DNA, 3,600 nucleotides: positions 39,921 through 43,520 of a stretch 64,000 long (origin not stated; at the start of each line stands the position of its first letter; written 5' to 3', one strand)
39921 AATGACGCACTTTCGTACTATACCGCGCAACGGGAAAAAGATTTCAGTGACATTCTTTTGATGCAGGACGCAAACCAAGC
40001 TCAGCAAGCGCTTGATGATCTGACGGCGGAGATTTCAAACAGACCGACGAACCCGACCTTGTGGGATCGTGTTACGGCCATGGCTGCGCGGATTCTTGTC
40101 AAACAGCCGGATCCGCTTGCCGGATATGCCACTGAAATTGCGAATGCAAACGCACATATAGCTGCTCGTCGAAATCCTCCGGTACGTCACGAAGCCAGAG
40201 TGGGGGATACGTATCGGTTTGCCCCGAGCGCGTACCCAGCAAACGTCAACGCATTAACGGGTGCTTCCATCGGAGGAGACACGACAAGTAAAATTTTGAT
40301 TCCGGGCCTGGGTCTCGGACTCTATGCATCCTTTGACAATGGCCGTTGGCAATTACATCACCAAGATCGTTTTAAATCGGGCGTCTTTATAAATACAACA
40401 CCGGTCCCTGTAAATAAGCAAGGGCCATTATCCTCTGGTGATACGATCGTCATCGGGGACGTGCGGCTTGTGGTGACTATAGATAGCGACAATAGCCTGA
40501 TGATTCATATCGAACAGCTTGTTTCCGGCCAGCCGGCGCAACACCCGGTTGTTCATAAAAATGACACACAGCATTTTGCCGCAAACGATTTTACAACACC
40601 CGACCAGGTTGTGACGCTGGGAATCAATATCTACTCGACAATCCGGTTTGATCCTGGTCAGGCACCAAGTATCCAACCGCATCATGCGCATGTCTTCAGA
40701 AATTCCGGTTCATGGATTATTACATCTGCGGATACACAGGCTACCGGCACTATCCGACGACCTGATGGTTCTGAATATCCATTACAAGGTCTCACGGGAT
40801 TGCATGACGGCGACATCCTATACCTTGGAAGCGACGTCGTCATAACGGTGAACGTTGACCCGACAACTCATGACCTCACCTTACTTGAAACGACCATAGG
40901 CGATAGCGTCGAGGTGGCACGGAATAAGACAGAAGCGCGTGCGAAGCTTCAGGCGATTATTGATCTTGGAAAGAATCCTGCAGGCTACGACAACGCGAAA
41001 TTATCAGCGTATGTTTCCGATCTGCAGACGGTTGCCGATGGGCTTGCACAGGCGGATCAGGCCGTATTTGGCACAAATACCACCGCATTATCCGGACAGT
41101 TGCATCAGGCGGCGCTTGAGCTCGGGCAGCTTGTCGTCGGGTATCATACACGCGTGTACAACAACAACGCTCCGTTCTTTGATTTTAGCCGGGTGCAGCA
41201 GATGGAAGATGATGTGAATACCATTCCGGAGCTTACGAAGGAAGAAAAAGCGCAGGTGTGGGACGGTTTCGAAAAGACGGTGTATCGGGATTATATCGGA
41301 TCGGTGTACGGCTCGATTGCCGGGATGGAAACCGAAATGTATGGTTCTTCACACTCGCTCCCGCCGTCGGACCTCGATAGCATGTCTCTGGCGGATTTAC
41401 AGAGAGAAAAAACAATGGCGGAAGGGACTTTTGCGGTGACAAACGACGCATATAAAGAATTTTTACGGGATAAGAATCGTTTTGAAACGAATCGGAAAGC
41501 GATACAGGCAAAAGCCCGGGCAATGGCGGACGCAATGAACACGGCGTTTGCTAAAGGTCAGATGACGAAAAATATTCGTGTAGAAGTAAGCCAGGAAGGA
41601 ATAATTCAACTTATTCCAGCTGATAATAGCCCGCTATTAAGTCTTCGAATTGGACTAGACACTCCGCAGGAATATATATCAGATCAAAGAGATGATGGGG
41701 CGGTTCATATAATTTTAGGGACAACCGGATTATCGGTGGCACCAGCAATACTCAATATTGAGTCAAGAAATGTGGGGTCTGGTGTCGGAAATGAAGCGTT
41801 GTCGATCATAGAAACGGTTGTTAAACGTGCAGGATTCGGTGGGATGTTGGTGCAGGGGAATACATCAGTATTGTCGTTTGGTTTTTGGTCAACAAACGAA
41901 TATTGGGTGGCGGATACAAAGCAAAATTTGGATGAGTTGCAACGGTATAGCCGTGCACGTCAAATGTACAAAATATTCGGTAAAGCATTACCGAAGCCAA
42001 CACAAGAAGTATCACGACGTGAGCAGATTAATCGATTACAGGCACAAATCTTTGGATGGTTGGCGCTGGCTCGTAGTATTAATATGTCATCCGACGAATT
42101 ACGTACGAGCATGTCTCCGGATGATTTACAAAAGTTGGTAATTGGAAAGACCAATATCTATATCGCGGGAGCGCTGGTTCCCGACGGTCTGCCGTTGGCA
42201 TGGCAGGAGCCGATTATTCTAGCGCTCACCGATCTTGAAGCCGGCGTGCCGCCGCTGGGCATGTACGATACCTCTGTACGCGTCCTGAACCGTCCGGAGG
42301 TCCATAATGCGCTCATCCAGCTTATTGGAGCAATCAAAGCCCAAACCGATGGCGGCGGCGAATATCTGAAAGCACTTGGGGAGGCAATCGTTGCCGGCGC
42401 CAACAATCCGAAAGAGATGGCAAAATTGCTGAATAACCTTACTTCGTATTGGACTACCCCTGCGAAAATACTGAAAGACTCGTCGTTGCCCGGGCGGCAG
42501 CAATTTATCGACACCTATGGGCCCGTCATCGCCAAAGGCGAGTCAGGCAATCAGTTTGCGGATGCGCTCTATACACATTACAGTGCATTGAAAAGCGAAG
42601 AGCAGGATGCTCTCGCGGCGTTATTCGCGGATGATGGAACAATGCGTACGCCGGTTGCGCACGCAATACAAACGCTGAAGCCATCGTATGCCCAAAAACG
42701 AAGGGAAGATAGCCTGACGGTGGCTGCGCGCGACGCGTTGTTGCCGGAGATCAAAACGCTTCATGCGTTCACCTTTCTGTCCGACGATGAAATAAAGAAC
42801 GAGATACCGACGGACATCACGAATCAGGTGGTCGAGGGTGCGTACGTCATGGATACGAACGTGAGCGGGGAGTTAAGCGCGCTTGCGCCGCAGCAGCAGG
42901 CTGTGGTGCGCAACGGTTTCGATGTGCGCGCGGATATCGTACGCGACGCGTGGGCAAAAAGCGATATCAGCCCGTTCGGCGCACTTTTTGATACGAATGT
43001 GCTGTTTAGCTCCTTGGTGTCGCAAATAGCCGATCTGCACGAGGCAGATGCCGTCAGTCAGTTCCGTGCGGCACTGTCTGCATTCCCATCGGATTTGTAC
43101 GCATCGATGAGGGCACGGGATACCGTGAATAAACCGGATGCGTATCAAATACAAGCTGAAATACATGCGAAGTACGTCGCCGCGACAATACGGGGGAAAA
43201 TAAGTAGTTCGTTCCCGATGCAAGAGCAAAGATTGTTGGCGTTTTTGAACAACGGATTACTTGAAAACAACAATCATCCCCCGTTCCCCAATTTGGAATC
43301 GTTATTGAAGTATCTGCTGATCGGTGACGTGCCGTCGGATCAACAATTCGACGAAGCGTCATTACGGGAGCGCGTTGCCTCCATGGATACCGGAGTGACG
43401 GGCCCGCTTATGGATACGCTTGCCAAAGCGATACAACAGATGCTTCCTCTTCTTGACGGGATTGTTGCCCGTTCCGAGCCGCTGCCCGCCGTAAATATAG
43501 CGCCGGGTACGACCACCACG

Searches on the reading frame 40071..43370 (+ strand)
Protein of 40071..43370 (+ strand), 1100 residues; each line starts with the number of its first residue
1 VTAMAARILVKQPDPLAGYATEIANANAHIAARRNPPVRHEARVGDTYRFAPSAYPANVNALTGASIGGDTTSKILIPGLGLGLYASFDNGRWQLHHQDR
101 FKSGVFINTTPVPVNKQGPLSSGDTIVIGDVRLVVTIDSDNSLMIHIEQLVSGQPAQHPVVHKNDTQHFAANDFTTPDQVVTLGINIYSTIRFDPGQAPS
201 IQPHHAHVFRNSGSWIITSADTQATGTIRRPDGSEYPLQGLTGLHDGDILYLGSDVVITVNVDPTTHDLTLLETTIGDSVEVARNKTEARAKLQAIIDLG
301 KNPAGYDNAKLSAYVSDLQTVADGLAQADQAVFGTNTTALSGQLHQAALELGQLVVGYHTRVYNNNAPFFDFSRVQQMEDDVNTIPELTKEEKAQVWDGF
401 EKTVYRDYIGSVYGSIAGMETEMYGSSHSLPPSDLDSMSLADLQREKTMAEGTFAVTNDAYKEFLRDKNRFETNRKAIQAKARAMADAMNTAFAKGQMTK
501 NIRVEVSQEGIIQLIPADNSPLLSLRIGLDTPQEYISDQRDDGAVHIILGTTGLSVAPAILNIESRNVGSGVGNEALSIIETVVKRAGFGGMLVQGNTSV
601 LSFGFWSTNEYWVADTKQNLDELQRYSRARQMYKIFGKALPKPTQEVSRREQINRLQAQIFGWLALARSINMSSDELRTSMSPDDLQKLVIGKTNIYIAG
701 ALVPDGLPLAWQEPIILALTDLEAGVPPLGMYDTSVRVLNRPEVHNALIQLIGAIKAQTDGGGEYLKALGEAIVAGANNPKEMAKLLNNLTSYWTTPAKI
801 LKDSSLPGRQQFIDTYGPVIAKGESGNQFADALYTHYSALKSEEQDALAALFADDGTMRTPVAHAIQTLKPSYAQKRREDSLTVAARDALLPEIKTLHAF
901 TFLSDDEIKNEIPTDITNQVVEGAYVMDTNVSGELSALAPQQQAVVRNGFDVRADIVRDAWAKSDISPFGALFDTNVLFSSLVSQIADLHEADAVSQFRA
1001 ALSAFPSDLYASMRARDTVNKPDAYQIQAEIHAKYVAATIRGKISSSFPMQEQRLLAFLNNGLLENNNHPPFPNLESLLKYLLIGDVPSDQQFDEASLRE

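Call 12: search_protein_families(library=pfam, proteins=[window:40071-43370:+], max_evalue=0.01)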
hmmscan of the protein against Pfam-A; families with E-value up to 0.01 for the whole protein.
window:40071-43370:+ (1100 aa): 1 family
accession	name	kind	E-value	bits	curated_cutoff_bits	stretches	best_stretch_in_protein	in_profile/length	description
PF12680.13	SnoaL_2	-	0.0033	18.4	27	0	836-867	4-34/102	SnoaL-like domain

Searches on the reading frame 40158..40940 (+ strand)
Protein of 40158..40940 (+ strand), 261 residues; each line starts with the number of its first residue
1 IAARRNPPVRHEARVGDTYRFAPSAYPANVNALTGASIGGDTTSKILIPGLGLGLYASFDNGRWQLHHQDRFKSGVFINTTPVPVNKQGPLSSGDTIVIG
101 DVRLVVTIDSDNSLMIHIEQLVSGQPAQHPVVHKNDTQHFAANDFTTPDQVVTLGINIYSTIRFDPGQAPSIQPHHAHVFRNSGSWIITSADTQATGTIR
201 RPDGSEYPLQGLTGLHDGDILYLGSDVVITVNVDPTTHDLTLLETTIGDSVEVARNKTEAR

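Call 56: search_protein_families(library=pfam, proteins=[window:40158-40940:+], max_evalue=1)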
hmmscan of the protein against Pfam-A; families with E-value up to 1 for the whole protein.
window:40158-40940:+ (261 aa): 2 families
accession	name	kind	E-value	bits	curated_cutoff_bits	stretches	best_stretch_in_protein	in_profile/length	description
PF00498.31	FHA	-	3.7e-06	27.7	20.7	2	62-100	30-67/67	FHA domain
PF02814.20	UreE_N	-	0.091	12.7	26.9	1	211-229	45-62/62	UreE urease accessory protein, N-terminal domain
